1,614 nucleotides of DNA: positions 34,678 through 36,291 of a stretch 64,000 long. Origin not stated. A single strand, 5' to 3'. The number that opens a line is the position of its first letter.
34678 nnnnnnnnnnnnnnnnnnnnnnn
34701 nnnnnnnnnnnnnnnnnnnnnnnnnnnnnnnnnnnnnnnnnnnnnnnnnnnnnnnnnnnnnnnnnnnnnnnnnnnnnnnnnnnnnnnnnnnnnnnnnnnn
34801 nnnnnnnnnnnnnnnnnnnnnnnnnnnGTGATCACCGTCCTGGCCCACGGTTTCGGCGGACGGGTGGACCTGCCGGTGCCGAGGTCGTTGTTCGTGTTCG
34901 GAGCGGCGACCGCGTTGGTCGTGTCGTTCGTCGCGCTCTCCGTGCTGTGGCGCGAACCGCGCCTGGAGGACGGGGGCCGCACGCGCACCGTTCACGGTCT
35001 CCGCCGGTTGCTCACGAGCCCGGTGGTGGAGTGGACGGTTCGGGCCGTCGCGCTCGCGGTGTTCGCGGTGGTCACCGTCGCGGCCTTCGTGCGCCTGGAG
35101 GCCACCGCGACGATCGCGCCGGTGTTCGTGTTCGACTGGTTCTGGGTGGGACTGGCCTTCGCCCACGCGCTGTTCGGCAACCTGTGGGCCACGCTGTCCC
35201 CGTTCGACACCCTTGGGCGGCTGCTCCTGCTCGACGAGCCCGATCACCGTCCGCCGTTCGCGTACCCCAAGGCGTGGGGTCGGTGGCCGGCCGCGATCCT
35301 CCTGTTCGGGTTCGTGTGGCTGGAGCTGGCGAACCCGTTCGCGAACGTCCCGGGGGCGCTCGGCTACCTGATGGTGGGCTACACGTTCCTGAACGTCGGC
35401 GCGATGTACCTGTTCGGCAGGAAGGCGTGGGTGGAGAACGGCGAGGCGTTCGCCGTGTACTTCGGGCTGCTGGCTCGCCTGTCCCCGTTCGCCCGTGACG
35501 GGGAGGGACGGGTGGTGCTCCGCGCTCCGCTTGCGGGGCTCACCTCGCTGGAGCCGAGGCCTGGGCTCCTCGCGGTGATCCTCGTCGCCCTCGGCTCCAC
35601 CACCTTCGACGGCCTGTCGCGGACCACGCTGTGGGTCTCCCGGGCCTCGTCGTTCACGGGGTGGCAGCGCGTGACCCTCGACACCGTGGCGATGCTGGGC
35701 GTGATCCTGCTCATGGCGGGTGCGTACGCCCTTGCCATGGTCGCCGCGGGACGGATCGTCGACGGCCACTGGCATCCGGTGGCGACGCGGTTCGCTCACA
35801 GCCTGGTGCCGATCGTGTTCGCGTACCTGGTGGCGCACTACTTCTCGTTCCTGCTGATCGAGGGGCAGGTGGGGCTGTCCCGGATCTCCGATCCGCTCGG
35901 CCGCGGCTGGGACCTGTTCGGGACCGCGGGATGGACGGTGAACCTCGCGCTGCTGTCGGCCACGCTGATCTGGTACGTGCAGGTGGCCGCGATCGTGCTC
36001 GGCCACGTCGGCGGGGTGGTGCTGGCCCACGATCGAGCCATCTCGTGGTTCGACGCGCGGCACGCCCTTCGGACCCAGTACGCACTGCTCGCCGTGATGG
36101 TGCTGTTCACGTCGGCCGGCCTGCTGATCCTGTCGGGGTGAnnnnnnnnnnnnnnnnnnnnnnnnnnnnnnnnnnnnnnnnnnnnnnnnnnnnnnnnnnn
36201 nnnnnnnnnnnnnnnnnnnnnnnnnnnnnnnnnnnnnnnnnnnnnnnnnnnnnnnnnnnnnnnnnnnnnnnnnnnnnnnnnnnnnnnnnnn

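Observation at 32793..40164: Putative metal (copper/zinc) homeostasis island ending in a two-component system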

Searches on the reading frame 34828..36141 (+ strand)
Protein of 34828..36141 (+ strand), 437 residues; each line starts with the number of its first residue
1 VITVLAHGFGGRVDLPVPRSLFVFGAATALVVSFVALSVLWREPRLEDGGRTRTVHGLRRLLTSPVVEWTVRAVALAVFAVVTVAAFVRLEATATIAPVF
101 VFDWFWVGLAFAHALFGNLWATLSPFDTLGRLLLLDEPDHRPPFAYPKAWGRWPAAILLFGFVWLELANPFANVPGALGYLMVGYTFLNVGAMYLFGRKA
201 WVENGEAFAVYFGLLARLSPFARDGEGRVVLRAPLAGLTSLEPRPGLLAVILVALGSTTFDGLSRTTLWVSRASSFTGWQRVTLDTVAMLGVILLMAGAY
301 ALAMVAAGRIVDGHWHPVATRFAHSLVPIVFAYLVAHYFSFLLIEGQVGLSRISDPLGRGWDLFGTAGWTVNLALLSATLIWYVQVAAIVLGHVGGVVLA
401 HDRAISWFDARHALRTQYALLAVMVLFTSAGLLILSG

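Call 5: search_protein_families(library=pfam, max_evalue=0.1, proteins=[window:34828-36141:+])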
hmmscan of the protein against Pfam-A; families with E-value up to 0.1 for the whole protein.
window:34828-36141:+ (437 aa): 0 families

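Call 6: search_protein_families(library=ncbifam, max_evalue=0.1, proteins=[window:34828-36141:+])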
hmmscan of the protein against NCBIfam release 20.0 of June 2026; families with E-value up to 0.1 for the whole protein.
window:34828-36141:+ (437 aa): 0 families

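Call 7: find_homologous_proteins(query=window:34828-36141:+)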
Query window:34828-36141:+ (437 aa): 6170 proteins with E <= 0.001 among 8000 candidates; the best 120 are listed.
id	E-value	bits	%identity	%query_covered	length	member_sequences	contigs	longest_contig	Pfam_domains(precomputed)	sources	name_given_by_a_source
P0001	4.9e-257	871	92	100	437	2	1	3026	-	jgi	jgi:hypothetical protein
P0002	2.6e-246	836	88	100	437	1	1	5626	-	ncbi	ncbi:MAG: hypothetical protein ACE14W_06785 [Candidatus Velamenicoccus archaeovorus]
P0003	8.4e-245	831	88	99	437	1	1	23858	-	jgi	jgi:hypothetical protein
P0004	2.1e-185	635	69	99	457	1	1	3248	-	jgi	jgi:hypothetical protein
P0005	1.5e-182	626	69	100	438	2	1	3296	-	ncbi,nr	ncbi:MAG TPA: hypothetical protein VE669_09260 [Actinomycetota bacterium]|nr:hypothetical protein [A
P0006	4.0e-182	624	69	99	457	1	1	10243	-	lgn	-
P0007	5.5e-182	624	68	99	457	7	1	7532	-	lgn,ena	-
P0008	7.3e-182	623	67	99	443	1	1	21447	-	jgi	jgi:hypothetical protein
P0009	1.3e-181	623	68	99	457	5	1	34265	-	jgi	-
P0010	3.4e-181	621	67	100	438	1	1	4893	-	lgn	-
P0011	3.8e-181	621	69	100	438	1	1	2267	-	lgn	-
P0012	1.5e-180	619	68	99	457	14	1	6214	-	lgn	-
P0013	3.1e-180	618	68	100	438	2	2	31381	-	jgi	-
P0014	5.5e-179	614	66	100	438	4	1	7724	-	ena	-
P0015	1.1e-178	613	68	100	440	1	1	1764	-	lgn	-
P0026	4.8e-174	598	63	99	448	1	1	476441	-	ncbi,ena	-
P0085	3.4e-164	565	63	99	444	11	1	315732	-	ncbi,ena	-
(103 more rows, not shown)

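Call 8: find_encoding_contigs(protein=P0026, flank=7000, max_places=2)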
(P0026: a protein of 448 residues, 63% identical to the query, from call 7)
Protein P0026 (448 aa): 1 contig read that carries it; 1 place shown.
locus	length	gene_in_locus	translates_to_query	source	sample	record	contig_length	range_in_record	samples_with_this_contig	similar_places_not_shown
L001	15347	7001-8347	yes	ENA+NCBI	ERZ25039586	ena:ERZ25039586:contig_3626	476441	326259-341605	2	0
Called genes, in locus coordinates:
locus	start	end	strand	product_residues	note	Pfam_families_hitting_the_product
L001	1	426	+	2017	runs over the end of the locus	PF00270:DEAD, PF04851:ResIII (weak), PF00271:Helicase_C, PF19306:WHD_Lhr, PF08494:DEAD_assoc, PF23236:WHD_2nd_Lhr, PF23235:WHD_3rd_Lhr, PF01019:G_glu_transpept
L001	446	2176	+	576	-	PF08448:PAS_4 (faint), PF08447:PAS_3, PF13426:PAS_9 (faint), PF00989:PAS (weak), PF08447:PAS_3, PF00512:HisKA, PF02518:HATPase_c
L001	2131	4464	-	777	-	PF00122:E1-E2_ATPase, PF00702:Hydrolase, PF01814:Hemerythrin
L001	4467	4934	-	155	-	PF08768:THAP4_heme-bd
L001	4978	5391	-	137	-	-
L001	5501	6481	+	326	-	PF03476:MOSC_N (weak), PF03473:MOSC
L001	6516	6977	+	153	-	-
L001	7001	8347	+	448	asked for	-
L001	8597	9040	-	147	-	PF01814:Hemerythrin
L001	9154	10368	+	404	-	PF13175:AAA_15, PF13304:AAA_21, PF20469:OLD-like_TOPRIM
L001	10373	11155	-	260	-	-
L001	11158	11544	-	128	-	PF07883:Cupin_2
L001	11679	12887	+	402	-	PF13229:Beta_helix (faint)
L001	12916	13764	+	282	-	-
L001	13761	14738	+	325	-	PF01040:UbiA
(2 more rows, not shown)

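Call 9: find_encoding_contigs(protein=P0085, flank=7000, max_places=2)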
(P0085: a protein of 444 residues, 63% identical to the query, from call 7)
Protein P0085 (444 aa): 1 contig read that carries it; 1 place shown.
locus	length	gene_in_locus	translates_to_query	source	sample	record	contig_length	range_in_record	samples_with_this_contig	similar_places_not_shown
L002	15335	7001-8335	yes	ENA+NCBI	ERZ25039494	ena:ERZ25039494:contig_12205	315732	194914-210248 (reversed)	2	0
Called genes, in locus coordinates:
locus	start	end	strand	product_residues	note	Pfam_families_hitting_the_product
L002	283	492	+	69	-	-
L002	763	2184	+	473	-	PF00989:PAS (weak), PF13426:PAS_9 (weak), PF08447:PAS_3, PF00512:HisKA, PF02518:HATPase_c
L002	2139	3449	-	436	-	PF00702:Hydrolase, PF12710:HAD (weak), PF01814:Hemerythrin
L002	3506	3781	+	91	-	-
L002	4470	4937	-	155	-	PF08768:THAP4_heme-bd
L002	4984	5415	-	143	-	-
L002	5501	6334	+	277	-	PF03476:MOSC_N, PF03473:MOSC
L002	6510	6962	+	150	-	PF13473:Cupredoxin_1 (faint)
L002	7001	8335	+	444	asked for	-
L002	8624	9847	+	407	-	PF11398:DUF2813 (faint), PF13175:AAA_15, PF13304:AAA_21, PF20469:OLD-like_TOPRIM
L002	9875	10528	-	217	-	-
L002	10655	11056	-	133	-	PF07883:Cupin_2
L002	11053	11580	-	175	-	-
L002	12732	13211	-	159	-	-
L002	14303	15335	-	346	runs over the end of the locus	-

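Call 10: find_encoding_contigs(protein=P0003, flank=8000, max_places=2)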
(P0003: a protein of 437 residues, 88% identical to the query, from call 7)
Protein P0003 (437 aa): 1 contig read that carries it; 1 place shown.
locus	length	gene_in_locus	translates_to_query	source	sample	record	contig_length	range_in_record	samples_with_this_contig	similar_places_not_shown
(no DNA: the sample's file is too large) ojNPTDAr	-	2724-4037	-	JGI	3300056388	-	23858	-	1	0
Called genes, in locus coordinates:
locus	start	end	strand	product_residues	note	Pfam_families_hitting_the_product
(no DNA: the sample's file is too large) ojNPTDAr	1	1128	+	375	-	?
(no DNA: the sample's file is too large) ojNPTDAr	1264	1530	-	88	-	-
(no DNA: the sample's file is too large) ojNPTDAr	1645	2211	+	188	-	-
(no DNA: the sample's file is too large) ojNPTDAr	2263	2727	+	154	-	PF13473:Cupredoxin_1 (weak)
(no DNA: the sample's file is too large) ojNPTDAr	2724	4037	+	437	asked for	-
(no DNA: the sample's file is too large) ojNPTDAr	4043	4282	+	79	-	-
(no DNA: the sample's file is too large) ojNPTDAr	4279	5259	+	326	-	-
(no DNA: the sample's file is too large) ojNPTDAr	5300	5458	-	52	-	-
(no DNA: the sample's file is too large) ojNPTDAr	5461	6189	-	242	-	PF01545:Cation_efflux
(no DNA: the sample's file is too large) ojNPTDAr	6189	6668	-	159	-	PF01022:HTH_5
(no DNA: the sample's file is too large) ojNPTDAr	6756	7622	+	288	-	PF02737:3HCDH_N, PF00725:3HCDH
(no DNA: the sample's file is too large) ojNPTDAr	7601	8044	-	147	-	PF07884:VKOR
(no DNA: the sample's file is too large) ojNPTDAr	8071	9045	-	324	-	PF00535:Glycos_transf_2, PF13641:Glyco_tranf_2_3 (weak), PF13506:Glyco_transf_21 (faint)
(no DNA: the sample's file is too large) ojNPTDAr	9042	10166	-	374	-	PF13439:Glyco_transf_4, PF13579:Glyco_trans_4_4, PF20706:GT4-conflict, PF00534:Glycos_transf_1, PF13692:Glyco_trans_1_4, PF13524:Glyco_trans_1_2 (weak)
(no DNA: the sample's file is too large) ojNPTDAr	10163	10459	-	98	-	-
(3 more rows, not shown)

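Call 15: find_related_loci(query=A1, collection=genome_contigs, flank=8000)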
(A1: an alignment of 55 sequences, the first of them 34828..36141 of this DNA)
Query A1 (437 aa) in genome_contigs; peptide patterns used: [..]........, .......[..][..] (x = any residue, [..] = any of these).
152 stretches matched a pattern; 109 encode a relative of the query (tblastn E <= 1e-3); the best 80 are kept; 80 distinct loci.
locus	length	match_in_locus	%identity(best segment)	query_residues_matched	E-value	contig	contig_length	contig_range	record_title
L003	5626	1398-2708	88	1-437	0e+0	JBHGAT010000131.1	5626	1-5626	MAG: Candidatus Velamenicoccus archaeovorus isolate SBS.BIN.93 SBSBIN93_contig_131, whole genome shotgun sequence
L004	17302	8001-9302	63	5-437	3e-176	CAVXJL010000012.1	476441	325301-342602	MAG: uncultured Actinomycetota bacterium isolate MFD09206.bin.2.176 genome assembly, contig: contig_3626, whole genome s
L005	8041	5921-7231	66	2-437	9e-177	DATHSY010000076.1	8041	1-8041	MAG TPA_asm: Actinomycetota bacterium isolate SMAG_U16063 k141_640939, whole genome shotgun sequence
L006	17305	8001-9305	64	4-437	1e-173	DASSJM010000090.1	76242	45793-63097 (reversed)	MAG TPA_asm: Actinomycetota bacterium isolate SMAG_U1115 k141_713892, whole genome shotgun sequence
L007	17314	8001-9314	63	1-437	5e-170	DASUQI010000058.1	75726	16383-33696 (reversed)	MAG TPA_asm: Actinomycetota bacterium isolate SMAG_U1677 k141_1839340, whole genome shotgun sequence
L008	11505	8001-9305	65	4-437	1e-169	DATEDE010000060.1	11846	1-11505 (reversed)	MAG TPA_asm: Actinomycetota bacterium isolate SMAG_U8290 k141_273413, whole genome shotgun sequence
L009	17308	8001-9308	63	5-437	2e-169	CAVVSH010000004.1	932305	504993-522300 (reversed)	MAG: uncultured Actinomycetota bacterium isolate MFD02840.bin.1.414 genome assembly, contig: contig_14375, whole genome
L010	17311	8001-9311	63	4-437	9e-167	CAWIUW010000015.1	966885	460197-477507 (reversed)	MAG: uncultured Actinomycetota bacterium isolate MFD02840.bin.1.241 genome assembly, contig: contig_77277, whole genome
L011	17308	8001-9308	63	5-437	1e-166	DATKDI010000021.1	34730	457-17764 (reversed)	MAG TPA_asm: Actinomycetota bacterium isolate SMAG_U14468 k141_3710771, whole genome shotgun sequence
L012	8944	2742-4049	64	5-437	5e-166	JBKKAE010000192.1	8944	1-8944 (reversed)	MAG: Actinomycetota bacterium isolate swi_bin.288 S1Ck127_3299967_flag_1_multi_8.6103_len_8944, whole genome shotgun seq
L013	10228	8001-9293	62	5-437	1e-165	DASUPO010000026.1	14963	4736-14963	MAG TPA_asm: Actinomycetota bacterium isolate SMAG_U1657 k141_521779, whole genome shotgun sequence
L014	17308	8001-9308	63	5-437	4e-165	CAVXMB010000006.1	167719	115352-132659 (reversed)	MAG: uncultured Actinomycetota bacterium isolate MFD09206.bin.2.162 genome assembly, contig: contig_20660, whole genome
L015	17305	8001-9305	62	5-437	2e-165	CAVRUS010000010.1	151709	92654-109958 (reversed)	MAG: uncultured Actinomycetota bacterium isolate MFD02840.bin.1.376 genome assembly, contig: contig_47959, whole genome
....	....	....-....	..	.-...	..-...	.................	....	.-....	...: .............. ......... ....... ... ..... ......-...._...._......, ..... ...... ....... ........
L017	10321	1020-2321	63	5-437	1e-163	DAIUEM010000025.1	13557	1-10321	MAG TPA_asm: Actinomycetota bacterium isolate CTOTU25593 NODE_1862_length_13557_cov_4.072434, whole genome shotgun seque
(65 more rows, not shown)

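Call 18: search_protein_representatives(protein=window:34828-36141:+)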
Query: 437 residues. Proteins with E-value up to 0.001 (for the whole library): 4363; up to 1e-10: 2462; up to 1e-30: 719. The best 150 are listed.
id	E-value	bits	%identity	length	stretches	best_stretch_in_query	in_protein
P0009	4.0e-182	622.6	68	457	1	4-437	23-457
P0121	4.4e-100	352.2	49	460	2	137-437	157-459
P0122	6.6e-99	348.4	61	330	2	3-248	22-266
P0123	1.1e-95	337.7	47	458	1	4-435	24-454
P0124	1.5e-94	333.9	47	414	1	21-437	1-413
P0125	9.7e-93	328.0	44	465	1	5-437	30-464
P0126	1.4e-91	324.2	59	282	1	157-437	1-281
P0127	3.6e-90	319.6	46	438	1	4-437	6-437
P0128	5.1e-90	319.1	46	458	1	5-436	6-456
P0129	3.8e-88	312.9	43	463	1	5-435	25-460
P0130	1.7e-85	304.2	44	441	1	3-437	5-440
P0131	3.3e-85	303.2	47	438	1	4-437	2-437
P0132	5.9e-85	302.4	45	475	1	5-437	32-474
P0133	2.1e-84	300.5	45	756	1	5-435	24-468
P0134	1.4e-83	297.8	44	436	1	3-437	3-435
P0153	2.6e-74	267.3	42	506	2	152-437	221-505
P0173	3.1e-69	250.6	40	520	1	2-435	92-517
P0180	3.0e-67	244.0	43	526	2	222-435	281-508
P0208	8.0e-62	226.1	38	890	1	4-435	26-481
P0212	1.2e-61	225.6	41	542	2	5-219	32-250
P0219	3.5e-61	224.0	41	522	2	4-224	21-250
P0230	3.5e-60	220.7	40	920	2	6-221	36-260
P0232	5.5e-60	220.1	40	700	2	5-221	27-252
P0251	3.8e-58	214.0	38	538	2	5-221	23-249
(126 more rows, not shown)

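Call 19: search_protein_families(library=pfam, max_evalue=0.01, proteins=[P0133, P0208, P0230, P0232, P0212, P0251, P0173, P0180, P0219, P0153])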
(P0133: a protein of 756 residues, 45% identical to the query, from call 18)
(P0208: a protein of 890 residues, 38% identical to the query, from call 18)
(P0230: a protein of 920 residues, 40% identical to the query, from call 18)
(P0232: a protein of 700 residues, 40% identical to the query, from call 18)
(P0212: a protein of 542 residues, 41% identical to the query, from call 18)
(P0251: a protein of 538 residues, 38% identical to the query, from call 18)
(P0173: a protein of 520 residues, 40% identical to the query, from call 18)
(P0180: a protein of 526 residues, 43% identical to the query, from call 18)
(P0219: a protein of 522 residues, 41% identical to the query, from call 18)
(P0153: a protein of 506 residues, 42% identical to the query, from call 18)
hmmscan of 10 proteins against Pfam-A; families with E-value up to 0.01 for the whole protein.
P0133 (756 aa): 3 families
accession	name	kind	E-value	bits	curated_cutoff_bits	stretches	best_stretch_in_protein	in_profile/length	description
PF15902.12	Sortilin-Vps10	-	1.6e-10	40.8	33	2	582-687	6-123/446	Sortilin, neurotensin receptor 3,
PF02012.26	BNR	-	1.9e-05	24.4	27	0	582-591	3-12/12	BNR/Asp-box repeat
PF14870.12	PSII_BNR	-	4.7e-05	23.2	27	1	640-753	20-140/303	Photosynthesis system II assembly factor YCF48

P0208 (890 aa): 0 families

P0230 (920 aa): 0 families

P0232 (700 aa): 12 families
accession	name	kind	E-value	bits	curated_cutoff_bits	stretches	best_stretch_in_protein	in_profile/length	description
PF00515.34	TPR_1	-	3.7e-15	55.5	27.8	2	631-663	1-33/34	Tetratricopeptide repeat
PF13181.12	TPR_8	-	1.2e-11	44.2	25.7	2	631-663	1-33/34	Tetratricopeptide repeat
PF13432.12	TPR_16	-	8.6e-11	42.5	32.7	2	602-640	2-40/65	Tetratricopeptide repeat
PF07719.23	TPR_2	-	1.6e-10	40.7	27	2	597-629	1-33/34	Tetratricopeptide repeat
PF13414.12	TPR_11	-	5e-10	39.4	26.8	1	604-645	1-42/42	TPR repeat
PF13371.12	TPR_9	-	9.6e-09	35.6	35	1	627-672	25-70/73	Tetratricopeptide repeat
PF13431.12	TPR_17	-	7.2e-08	32.6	24.4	1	619-652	1-34/34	Tetratricopeptide repeat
PF13428.12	TPR_14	-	2.9e-05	24.8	23.5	1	598-638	2-42/44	Tetratricopeptide repeat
PF14559.12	TPR_19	-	3e-05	24.7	25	1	608-670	2-64/68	Tetratricopeptide repeat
PF13424.12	TPR_12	-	3.7e-05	24.3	30.1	1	597-661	3-75/77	Tetratricopeptide repeat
PF13174.12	TPR_6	-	0.00012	22.9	26.3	0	598-628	1-31/33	Tetratricopeptide repeat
PF13525.12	YfiO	-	0.0065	16.7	25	1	598-691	6-106/203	Outer membrane lipoprotein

P0212 (542 aa): 0 families

P0251 (538 aa): 0 families

P0173 (520 aa): 0 families

P0180 (526 aa): 0 families

P0219 (522 aa): 0 families

P0153 (506 aa): 2 families
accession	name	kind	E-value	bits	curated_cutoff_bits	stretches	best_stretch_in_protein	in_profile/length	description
PF04515.18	Choline_transpo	-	0.0017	18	26.9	1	341-411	237-310/326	Plasma-membrane choline transporter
PF25044.1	DUF7789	-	0.0027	18.1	25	1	350-407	44-95/129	Domain of unknown function (DUF7789)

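Call 20: predict_structure(alignment_id=A1)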
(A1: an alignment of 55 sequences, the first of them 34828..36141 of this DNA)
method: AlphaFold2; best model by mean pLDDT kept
length: 437 residues; sequences in the alignment: 55
mean_pLDDT: 84.0   pTM: 0.86
mean pLDDT of the five models: 84.0, 83.1, 81.7, 81.1, 79.5
residues with pLDDT >= 90: 182; 70-90: 198; 50-70: 47; < 50: 10
segments of 3 or more residues with pLDDT < 50: 1-10
pLDDT, mean of each block of 10 residues (from residue 1): 37 59 76 87 78 72 82 91 86 75 82 81 82 88 93 96 92 88 96 95 93 91 79 87 91 92 85 91 95 94 93 91 92 83 65 79 79 68 84 92 91 89 84 68
secondary structure, 60 per line:
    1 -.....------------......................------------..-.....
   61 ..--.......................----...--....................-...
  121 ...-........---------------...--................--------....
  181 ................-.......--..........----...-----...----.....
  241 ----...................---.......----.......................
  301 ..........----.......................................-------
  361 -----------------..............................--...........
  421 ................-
elements in order: H2-6 H19-40 H56-62 H65-87 H97-116 H118-123 H125-132 H153-168 H177-196 H198-204 H207-216 E221-223 E229-231 H236-240 H245-263 H267-273 H278-310 H315-353 H378-407 H410-436
